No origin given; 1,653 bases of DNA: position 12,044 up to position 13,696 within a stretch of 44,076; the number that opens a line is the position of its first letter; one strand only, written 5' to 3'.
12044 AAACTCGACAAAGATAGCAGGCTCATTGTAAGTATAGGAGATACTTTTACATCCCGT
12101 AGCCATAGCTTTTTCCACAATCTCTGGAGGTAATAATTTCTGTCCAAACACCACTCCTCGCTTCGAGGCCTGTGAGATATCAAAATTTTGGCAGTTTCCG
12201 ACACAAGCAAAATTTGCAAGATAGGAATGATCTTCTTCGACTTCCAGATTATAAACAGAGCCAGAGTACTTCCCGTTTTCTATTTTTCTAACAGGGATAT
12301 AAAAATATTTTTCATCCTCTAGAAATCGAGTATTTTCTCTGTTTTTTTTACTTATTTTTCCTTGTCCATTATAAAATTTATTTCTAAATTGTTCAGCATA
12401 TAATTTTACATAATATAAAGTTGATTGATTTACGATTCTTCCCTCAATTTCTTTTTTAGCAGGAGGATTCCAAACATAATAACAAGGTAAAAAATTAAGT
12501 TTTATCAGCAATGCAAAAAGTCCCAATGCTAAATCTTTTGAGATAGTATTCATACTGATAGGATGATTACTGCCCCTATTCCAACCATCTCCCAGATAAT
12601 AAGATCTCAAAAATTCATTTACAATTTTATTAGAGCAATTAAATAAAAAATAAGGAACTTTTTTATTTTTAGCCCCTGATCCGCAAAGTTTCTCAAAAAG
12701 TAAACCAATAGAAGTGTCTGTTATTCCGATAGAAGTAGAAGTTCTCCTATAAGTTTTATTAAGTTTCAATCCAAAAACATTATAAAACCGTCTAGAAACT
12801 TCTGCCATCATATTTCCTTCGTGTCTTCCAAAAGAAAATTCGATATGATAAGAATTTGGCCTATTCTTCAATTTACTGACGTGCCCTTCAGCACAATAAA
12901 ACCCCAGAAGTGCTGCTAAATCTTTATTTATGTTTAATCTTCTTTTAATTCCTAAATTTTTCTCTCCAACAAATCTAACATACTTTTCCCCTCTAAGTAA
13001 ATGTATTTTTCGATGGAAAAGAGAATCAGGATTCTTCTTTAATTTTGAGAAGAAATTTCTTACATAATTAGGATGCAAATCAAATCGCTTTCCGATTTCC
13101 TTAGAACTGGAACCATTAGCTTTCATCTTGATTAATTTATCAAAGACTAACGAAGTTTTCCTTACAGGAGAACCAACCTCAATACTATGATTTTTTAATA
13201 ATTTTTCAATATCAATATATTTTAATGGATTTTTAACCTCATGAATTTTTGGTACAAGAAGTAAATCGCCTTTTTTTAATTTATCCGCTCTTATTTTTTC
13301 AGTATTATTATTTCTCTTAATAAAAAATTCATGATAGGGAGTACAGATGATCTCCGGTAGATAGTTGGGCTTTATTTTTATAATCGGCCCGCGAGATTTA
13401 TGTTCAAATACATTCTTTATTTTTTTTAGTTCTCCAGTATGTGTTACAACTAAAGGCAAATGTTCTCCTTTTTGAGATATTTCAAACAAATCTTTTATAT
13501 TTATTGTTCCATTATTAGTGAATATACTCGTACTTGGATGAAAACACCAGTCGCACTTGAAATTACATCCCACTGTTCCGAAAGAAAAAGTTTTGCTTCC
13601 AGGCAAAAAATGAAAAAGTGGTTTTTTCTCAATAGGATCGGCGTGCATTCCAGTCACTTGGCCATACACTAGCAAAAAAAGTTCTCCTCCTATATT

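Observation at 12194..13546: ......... intein inserted inside the CX3CX2C iron-sulfur motif of the AmmeMemoRadiSam radical SAM enzyme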

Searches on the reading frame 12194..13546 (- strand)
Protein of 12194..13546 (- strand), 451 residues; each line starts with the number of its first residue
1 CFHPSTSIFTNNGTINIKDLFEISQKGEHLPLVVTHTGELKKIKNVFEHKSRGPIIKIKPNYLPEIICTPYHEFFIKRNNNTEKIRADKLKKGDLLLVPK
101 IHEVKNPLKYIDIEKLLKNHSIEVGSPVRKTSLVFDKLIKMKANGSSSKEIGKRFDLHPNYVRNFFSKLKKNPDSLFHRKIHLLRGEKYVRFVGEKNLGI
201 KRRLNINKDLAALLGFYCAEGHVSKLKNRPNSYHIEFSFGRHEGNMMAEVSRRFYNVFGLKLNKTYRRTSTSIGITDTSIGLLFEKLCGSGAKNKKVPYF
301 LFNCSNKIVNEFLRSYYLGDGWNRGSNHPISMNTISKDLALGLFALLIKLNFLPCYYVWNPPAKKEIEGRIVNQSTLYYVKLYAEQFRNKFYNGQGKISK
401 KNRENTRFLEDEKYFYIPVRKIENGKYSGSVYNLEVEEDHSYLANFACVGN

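Call 4: search_protein_families(library=pfam, proteins=[window:12194-13546:-], max_evalue=1)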
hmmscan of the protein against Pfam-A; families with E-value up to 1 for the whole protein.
seq(451 aa): 3 families
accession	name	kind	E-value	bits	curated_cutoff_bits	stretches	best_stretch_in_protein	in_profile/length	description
PF14890.11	Intein_splicing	-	1.3e-18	67.7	35.8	1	9-446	3-150/155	Intein splicing domain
PF14528.11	LAGLIDADG_3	-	1.8e-07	31.8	22.5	1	309-364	3-60/82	LAGLIDADG-like domain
PF20600.3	ExoX-like_C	-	0.0087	15.9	26.5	1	237-250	1-14/30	Exodeoxyribonuclease X-like C-terminal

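Call 5: search_protein_families(library=ncbifam, proteins=[window:12194-13546:-], max_evalue=1)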
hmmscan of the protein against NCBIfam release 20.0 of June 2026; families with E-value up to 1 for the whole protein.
seq(451 aa): 10 families
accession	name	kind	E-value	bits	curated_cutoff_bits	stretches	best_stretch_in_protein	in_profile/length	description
NF011491.0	PRK14898.1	equivalog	4e-18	64.8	783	1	30-392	127-408/860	DNA-directed RNA polymerase subunit A''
NF011303.0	PRK14715.1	equivalog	6e-18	63.4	1585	1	40-412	956-1314/1627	DNA-directed DNA polymerase II large subunit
NF045703.1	rSAM_Tes_intein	exception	7.3e-15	53.8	1700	1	39-444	215-602/1040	tetraether lipid synthase Tes, intein-containing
NF011418.0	PRK14845.1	equivalog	2.6e-14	52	756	2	1-358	24-279/1049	translation initiation factor IF-2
TIGR01445.1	intein_Nterm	domain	2.7e-09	37.9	24.5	1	1-76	1-83/83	intein N-terminal splicing region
NF011287.0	PRK14698.1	equivalog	3.4e-05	22.1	1238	1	199-352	382-529/1017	V-type ATP synthase subunit A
TIGR01443.1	intein_Cterm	domain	0.00033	20.8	15.6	1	431-451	2-23/24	intein C-terminal splicing region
NF011302.0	PRK14714.1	equivalog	0.0006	17.4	1791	1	39-115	993-1069/1350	DNA-directed DNA polymerase II large subunit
NF038098.1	GyrA_w_intein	exception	0.0027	15.6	1850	1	284-351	311-381/1232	intein-containing DNA gyrase subunit A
TIGR03122.1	one_C_dehyd_C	equivalog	0.057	12.7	130.65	1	7-56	35-84/260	formylmethanofuran dehydrogenase subunit C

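Call 9: find_homologous_proteins(query=window:12194-13546:-, max_evalue=0.00001)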
Query seq(451 aa) (451 aa): 81 proteins with E <= 0.00001 among 6489 candidates.
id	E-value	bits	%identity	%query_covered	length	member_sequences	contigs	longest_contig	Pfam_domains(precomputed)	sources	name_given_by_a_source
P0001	1.7e-163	563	55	100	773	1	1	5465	PF04055.28,PF14528.12,PF14890.12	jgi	jgi:pyruvate-formate lyase-activating enzyme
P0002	8.0e-107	376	56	65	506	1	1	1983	PF04055.28,PF14528.12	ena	-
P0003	3.4e-99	351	40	100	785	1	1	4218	PF04055.28,PF14528.12,PF14890.12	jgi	-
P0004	9.0e-95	336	41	95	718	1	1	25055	PF04055.28,PF14528.12,PF14890.12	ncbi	ncbi:MAG: AmmeMemoRadiSam system radical SAM enzyme [Candidatus Micrarchaeota archaeon]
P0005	2.1e-94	335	40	100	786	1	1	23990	PF04055.28,PF14528.12,PF14890.12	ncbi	-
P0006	8.0e-94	333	40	100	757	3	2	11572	PF04055.28,PF14528.12,PF14890.12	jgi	-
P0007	1.1e-89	320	40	100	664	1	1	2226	PF04055.28,PF14528.12,PF14890.12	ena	-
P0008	3.9e-89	318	40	100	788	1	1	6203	PF04055.28,PF14528.12,PF14890.12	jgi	-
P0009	1.6e-81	293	37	100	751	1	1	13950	PF04055.28,PF14528.12,PF14890.12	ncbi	-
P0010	5.4e-79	284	37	95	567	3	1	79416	PF04055.28,PF14528.12,PF14890.12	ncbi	ncbi:MAG: LAGLIDADG family homing endonuclease [Thermoproteota archaeon]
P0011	5.9e-78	281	37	100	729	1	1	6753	PF04055.28,PF14528.12,PF14890.12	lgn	-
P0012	2.7e-77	279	39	100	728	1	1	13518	PF04055.28,PF14528.12,PF14890.12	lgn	-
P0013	1.2e-73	267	36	100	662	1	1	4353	PF04055.28,PF14528.12,PF14890.12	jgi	jgi:pyruvate-formate lyase-activating enzyme/ribosomal protein L23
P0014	1.6e-71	260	43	67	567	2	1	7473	PF04055.28,PF14528.12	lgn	-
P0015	2.1e-65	240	35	100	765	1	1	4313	PF04055.28,PF14528.12,PF14890.12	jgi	jgi:putative pyruvate formate lyase activating enzyme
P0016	3.1e-64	236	34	100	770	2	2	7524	PF04055.28,PF14528.12,PF14890.12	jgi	jgi:putative pyruvate formate lyase activating enzyme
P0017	4.4e-64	235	35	93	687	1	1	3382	PF04055.28,PF14528.12,PF14890.12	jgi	jgi:pyruvate formate lyase activating enzyme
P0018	5.2e-64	235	34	100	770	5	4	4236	PF14528.12,PF14890.12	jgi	jgi:putative pyruvate formate lyase activating enzyme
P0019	3.5e-62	229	34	100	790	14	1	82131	PF04055.28,PF14528.12,PF14890.12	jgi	-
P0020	1.5e-59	220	35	87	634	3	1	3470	PF14528.12,PF14890.12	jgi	jgi:pyruvate formate lyase activating enzyme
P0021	2.2e-59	220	33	100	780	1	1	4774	PF04055.28,PF14890.12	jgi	jgi:putative pyruvate formate lyase activating enzyme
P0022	4.2e-56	209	30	100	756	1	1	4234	PF04055.28,PF14528.12,PF14890.12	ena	-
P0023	5.0e-56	209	31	100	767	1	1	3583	PF04055.28,PF14528.12,PF14890.12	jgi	jgi:pyruvate formate lyase activating enzyme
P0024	8.4e-55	205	30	100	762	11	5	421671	PF04055.28,PF14528.12,PF14890.12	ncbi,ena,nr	ncbi:MAG: AmmeMemoRadiSam system radical SAM enzyme [Nitrososphaerota archaeon]|nr:AmmeMemoRadiSam s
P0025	9.7e-52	195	33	100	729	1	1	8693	PF04055.28,PF14528.12,PF14890.12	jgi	jgi:pyruvate formate lyase activating enzyme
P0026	1.6e-50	190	30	100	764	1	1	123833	PF04055.28,PF14528.12,PF14890.12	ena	-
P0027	4.0e-49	186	39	58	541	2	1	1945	PF04055.28,PF14528.12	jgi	jgi:pyruvate formate lyase activating enzyme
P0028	8.7e-49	185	32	100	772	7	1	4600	PF04055.28,PF14528.12,PF14890.12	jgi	-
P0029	8.9e-46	175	31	100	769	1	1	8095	PF04055.28,PF14528.12,PF14890.12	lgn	-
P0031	3.8e-37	146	49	38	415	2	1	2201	PF04055.28,PF14528.12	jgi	jgi:pyruvate formate lyase activating enzyme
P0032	1.2e-24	105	27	97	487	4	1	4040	PF14528.12,PF14890.12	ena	-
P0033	3.3e-24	104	27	100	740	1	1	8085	PF00534.27,PF13579.13,PF14528.12,PF13439.13,PF13692.13,PF14890.12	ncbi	-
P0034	4.6e-24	103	36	40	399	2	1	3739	PF14528.12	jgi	jgi:putative pyruvate formate lyase activating enzyme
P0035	4.9e-23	100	31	54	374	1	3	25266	PF14528.12,PF14890.12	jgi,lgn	-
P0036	1.5e-21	95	31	55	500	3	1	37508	PF14528.12,PF01592.22,PF14890.12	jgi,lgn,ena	-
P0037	4.5e-21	93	25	89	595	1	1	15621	PF01070.25,PF00478.32,PF03060.22,PF14528.12,PF14890.12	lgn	-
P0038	7.0e-21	93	30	54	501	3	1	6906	PF00145.24,PF13403.12,PF14890.12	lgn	-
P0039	1.2e-20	92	28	56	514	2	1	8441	PF14528.12,PF01592.22,PF14890.12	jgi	-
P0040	2.4e-20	91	27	100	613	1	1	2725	PF14528.12,PF13403.12,PF14890.12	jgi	-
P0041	2.4e-19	88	30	55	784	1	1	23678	PF13489.13,PF08421.17,PF14528.12,PF08484.18,PF14890.12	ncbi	-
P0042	6.7e-19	86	30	56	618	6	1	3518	PF01079.26,PF14890.12,PF01555.25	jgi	-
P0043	3.5e-18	84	24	100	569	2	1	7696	PF00383.30,PF14437.13,PF14528.12,PF14890.12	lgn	-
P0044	6.6e-18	83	29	54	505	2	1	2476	PF00145.24,PF13403.12,PF14890.12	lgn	-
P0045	1.8e-17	82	30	54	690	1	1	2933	PF09989.16,PF14528.12,PF14890.12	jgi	-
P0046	1.1e-16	79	27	57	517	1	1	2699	PF14528.12,PF01592.22,PF14890.12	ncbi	-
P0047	2.5e-16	78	28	64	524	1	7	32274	PF14528.12,PF01592.22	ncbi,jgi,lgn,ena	-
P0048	6.6e-16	76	27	57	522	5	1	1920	PF14528.12,PF01592.22,PF14890.12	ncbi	-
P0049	3.3e-15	74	31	58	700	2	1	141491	PF00145.24,PF14528.12,PF13403.12,PF14890.12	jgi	jgi:site-specific DNA-cytosine methylase/intein/homing endonuclease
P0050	1.4e-13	69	27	55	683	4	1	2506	PF14528.12,PF14890.12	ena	-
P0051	2.1e-13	68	28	54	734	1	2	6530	PF07591.16,PF00984.25,PF03161.19,PF14528.12,PF03721.21,PF14890.12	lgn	-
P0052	2.9e-13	68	27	56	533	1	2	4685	PF14528.12,PF01592.22,PF14890.12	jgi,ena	-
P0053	5.2e-13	67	23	56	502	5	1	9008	PF14528.12,PF01592.22,PF14890.12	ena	-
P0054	6.4e-13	67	27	55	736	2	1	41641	PF07591.16,PF00984.25,PF03161.19,PF03446.22,PF14528.12,PF03721.21,PF14890.12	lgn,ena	-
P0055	1.3e-12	66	27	57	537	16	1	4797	PF14528.12,PF01592.22,PF14890.12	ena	-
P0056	1.6e-12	65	26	53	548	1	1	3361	PF14528.12,PF14890.12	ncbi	-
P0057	7.0e-12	63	25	100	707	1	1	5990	PF14623.12,PF14528.12,PF02371.23,PF14890.12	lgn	-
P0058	8.1e-12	63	24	100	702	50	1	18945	PF04321.24,PF16363.12,PF01073.26,PF07993.19,PF14528.12,PF13460.13,PF01370.28,PF14890.12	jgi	jgi:nucleoside-diphosphate-sugar epimerase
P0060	2.3e-11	61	29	55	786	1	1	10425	PF27218.1,PF14890.12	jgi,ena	-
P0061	4.8e-11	60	27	100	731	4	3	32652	PF00534.27,PF14528.12,PF13692.13,PF13403.12,PF14890.12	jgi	-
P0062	8.1e-11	60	29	54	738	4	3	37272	PF00145.24,PF14528.12,PF13403.12,PF14890.12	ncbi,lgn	-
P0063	8.9e-11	60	29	57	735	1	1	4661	PF05203.22,PF13403.12,PF14890.12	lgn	-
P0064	2.1e-10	58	28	43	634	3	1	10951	PF00145.24,PF13403.12,PF14890.12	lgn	-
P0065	3.3e-10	58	29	53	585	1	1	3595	PF14890.12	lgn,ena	-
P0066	3.4e-10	58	25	59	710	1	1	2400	PF01869.27,PF14528.12,PF14890.12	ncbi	-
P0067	4.2e-10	57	28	56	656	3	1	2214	PF00145.24,PF14528.12,PF14890.12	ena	-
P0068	4.2e-10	57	24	100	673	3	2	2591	PF07591.16,PF00145.24,PF14528.12,PF14890.12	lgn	-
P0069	8.5e-10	56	27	55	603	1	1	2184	PF14528.12,PF13403.12,PF14890.12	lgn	-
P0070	1.2e-9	56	31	53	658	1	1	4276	PF00145.24,PF13403.12,PF14890.12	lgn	-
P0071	1.4e-9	56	28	52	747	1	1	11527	PF13489.13,PF08421.17,PF08484.18,PF08241.19,PF14890.12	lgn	-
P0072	1.7e-9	55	28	68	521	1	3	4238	PF00145.24,PF13403.12,PF14890.12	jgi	jgi:intein/homing endonuclease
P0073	6.9e-9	53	25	56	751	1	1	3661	PF00145.24,PF14528.12,PF14890.12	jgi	jgi:DNA (cytosine-5)-methyltransferase 1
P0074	1.1e-8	53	28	52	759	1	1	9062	PF00145.24,PF05203.22,PF14890.12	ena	-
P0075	1.3e-8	52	25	51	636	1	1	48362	PF13649.13,PF14528.12,PF08241.19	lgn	-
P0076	2.0e-8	52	23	100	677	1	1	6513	PF00145.24,PF14528.12,PF01079.26,PF14890.12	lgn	-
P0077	2.4e-8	52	24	100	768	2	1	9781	PF14528.12,PF13403.12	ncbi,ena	-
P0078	4.6e-8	51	28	55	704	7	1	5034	PF00145.24,PF14528.12,PF14890.12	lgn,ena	-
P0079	6.2e-7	47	31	36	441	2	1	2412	PF17289.9,PF14528.12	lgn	-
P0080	2.1e-6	45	25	54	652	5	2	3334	PF07591.16,PF00145.24,PF13403.12,PF14890.12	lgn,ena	-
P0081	5.9e-6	44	27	56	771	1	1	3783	PF07591.16,PF13403.12,PF14890.12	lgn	-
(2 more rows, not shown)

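Call 29: search_solved_structures(query=window:12194-13546:-, max_evalue=0.01, show_alignments=2)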
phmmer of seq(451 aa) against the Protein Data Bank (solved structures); distinct sequences matched with E-value up to 0.01: 4.
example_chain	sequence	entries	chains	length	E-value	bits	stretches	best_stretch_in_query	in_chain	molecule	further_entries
2cw7_A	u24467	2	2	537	3.8e-20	75.5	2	200-347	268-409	Endonuclease PI-PkoII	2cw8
2jmz_A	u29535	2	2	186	1e-05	27.9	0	39-103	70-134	Hypothetical protein MJ0781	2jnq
7qsu_A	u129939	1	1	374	0.00022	23.5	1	188-355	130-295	V-ATPase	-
7qss_A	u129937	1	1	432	0.00031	23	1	188-356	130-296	V-type ATP synthase alpha chain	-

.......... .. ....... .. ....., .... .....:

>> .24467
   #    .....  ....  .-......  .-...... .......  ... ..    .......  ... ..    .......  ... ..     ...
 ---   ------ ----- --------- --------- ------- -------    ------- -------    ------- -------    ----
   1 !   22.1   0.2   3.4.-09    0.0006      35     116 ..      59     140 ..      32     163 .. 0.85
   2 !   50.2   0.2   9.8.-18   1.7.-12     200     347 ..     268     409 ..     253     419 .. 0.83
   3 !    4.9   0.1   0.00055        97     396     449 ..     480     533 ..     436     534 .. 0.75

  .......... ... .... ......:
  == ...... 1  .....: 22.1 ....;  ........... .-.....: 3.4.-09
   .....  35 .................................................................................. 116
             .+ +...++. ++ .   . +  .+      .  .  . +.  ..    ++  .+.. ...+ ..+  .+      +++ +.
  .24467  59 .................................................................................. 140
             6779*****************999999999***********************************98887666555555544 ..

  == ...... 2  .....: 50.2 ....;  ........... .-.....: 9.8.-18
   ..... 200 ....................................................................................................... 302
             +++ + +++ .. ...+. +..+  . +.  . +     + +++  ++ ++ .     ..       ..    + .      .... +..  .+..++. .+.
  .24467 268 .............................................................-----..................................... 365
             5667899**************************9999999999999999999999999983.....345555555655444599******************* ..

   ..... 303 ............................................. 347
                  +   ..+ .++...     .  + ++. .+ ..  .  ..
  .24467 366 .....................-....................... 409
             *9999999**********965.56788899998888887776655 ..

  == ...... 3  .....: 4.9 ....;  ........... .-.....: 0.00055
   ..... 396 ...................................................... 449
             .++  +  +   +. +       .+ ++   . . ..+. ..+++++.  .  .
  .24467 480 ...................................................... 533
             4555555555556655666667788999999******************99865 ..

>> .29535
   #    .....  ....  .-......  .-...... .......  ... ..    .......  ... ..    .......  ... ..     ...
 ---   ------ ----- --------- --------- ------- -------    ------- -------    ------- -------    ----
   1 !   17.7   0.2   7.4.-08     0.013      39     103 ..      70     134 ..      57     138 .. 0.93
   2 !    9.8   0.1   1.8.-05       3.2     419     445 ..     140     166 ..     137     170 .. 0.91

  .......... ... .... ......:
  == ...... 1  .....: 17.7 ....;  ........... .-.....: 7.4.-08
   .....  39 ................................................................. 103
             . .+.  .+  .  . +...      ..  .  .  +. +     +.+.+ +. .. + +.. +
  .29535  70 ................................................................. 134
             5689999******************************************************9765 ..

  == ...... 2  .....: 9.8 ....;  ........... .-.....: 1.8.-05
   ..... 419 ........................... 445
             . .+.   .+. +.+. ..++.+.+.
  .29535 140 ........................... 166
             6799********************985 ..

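Call 53: search_protein_families(library=ncbifam, proteins=[P0015, P0019, P0024, P0028, P0001, P0011], max_evalue=1e-10)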
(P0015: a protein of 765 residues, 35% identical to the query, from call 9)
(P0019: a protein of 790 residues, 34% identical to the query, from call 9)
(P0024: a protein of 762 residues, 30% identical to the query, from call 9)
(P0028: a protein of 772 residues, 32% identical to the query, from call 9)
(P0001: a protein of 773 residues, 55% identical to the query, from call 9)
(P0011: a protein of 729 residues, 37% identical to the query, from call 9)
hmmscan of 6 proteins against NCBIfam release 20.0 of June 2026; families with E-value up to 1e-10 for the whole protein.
P0015 (765 aa): 1 family
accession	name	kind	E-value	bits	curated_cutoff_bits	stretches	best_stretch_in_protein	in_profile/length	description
NF045703.1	rSAM_Tes_intein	exception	2.9e-15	55.2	1700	1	128-539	205-611/1040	tetraether lipid synthase Tes, intein-containing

P0019 (790 aa): 1 family
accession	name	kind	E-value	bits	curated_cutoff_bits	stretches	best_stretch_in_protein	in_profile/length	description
NF045703.1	rSAM_Tes_intein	exception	2.3e-23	82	1700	0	105-484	148-515/1040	tetraether lipid synthase Tes, intein-containing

P0024 (762 aa): 3 families
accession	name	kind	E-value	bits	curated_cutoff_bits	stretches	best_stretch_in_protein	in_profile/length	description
TIGR04337.1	AmmeMemoSam_rS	hypoth_equivalog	4.8e-97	324.9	220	2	491-743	78-330/349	AmmeMemoRadiSam system radical SAM enzyme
NF045703.1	rSAM_Tes_intein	exception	2.7e-20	71.8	1700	0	252-512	358-624/1040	tetraether lipid synthase Tes, intein-containing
NF011491.0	PRK14898.1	equivalog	1.7e-11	43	783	1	129-414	118-384/860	DNA-directed RNA polymerase subunit A''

P0028 (772 aa): 6 families
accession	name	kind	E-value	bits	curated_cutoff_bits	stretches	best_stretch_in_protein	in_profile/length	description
TIGR04337.1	AmmeMemoSam_rS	hypoth_equivalog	4.9e-76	255.8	220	2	518-771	83-333/349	AmmeMemoRadiSam system radical SAM enzyme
TIGR04041.1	activase_YjjW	hypoth_equivalog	1.5e-15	57.4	250.2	1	559-687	112-241/276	YjjW family glycine radical enzyme activase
NF048010.1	SfplDhtActHpsHDes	equivalog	5.4e-13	48.4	430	1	562-693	138-276/298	(2S)-3-sulfopropanediol dehydratase activating enzyme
NF033719.1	ind_deCO2_activ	equivalog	1.1e-11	44.7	425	1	554-672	128-247/302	indoleacetate decarboxylase activase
TIGR02493.1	PFLA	equivalog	1.6e-11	44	231.75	0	559-672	69-185/235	pyruvate formate-lyase-activating protein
TIGR02494.1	PFLE_PFLC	subfamily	3.6e-11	42.9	174.35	0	565-686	133-256/293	glycyl-radical enzyme activating protein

P0001 (773 aa): 4 families
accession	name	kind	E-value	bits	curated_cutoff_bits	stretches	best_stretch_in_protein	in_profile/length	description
TIGR04337.1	AmmeMemoSam_rS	hypoth_equivalog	6.4e-67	225.9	220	2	543-773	83-286/349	AmmeMemoRadiSam system radical SAM enzyme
NF011303.0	PRK14715.1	equivalog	2.2e-21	74.8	1585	1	122-495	946-1303/1627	DNA-directed DNA polymerase II large subunit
NF045703.1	rSAM_Tes_intein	exception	3.5e-21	74.8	1700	1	123-616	204-675/1040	tetraether lipid synthase Tes, intein-containing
NF011491.0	PRK14898.1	equivalog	4e-20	71.5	783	1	131-483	136-407/860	DNA-directed RNA polymerase subunit A''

P0011 (729 aa): 9 families
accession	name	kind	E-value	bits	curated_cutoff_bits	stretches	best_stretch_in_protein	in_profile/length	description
TIGR04337.1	AmmeMemoSam_rS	hypoth_equivalog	2e-76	257.2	220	2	522-729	85-286/349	AmmeMemoRadiSam system radical SAM enzyme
TIGR04041.1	activase_YjjW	hypoth_equivalog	1.6e-16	60.5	250.2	1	545-694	89-240/276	YjjW family glycine radical enzyme activase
TIGR02494.1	PFLE_PFLC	subfamily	2.4e-15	56.6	174.35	1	568-683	129-244/293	glycyl-radical enzyme activating protein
NF048010.1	SfplDhtActHpsHDes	equivalog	4.9e-15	55.1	430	1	571-692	140-263/298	(2S)-3-sulfopropanediol dehydratase activating enzyme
NF043069.1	T4HPD_activ_SAM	equivalog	5.1e-13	49.1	425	0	552-682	111-243/299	trans-4-hydroxy-L-proline dehydratase activase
TIGR04395.1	cutC_activ_rSAM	equivalog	9.8e-13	48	360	1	544-684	109-251/309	choline TMA-lyase-activating enzyme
TIGR02493.1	PFLA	equivalog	1.2e-12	47.7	231.75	0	545-681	42-186/235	pyruvate formate-lyase-activating protein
NF033719.1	ind_deCO2_activ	equivalog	6.3e-12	45.4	425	0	522-679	89-246/302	indoleacetate decarboxylase activase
NF045703.1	rSAM_Tes_intein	exception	5.4e-11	41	1700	0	124-411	218-478/1040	tetraether lipid synthase Tes, intein-containing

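Call 67: search_protein_representatives(protein=window:12194-13546:-)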
Query: 451 residues. Proteins with E-value up to 0.001 (for the whole library): 5558; up to 1e-10: 1680; up to 1e-30: 71. The best 150 are listed.
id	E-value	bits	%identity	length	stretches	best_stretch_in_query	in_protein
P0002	2.6e-107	376.0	56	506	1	157-451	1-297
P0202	9.5e-106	370.8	44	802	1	1-451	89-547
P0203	4.2e-102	358.8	45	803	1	1-451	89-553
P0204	1.4e-101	357.1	43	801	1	1-451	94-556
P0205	6.7e-101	354.9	42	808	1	1-451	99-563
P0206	3.0e-96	339.5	41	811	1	33-450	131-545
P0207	8.7e-96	338.0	42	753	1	1-451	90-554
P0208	5.8e-89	315.5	40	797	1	1-451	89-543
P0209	3.8e-83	296.3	38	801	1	1-448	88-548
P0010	1.7e-79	284.3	38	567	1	33-451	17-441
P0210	7.6e-79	282.2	39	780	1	1-451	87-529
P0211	1.5e-77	277.9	38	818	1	1-451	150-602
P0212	2.3e-76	274.0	37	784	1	1-450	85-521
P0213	1.8e-72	261.1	36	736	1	1-451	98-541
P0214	1.6e-71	258.0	37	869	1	1-451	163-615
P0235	1.9e-44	168.8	30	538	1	1-451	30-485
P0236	2.5e-44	168.4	32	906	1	1-449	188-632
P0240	1.1e-41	159.7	28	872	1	1-450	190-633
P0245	5.2e-39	150.9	32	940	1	1-451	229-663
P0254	1.2e-33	133.2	30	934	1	1-449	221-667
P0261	7.0e-32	127.4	28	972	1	1-451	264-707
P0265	3.5e-31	125.1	33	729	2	77-451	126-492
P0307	1.6e-25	106.5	29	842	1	1-451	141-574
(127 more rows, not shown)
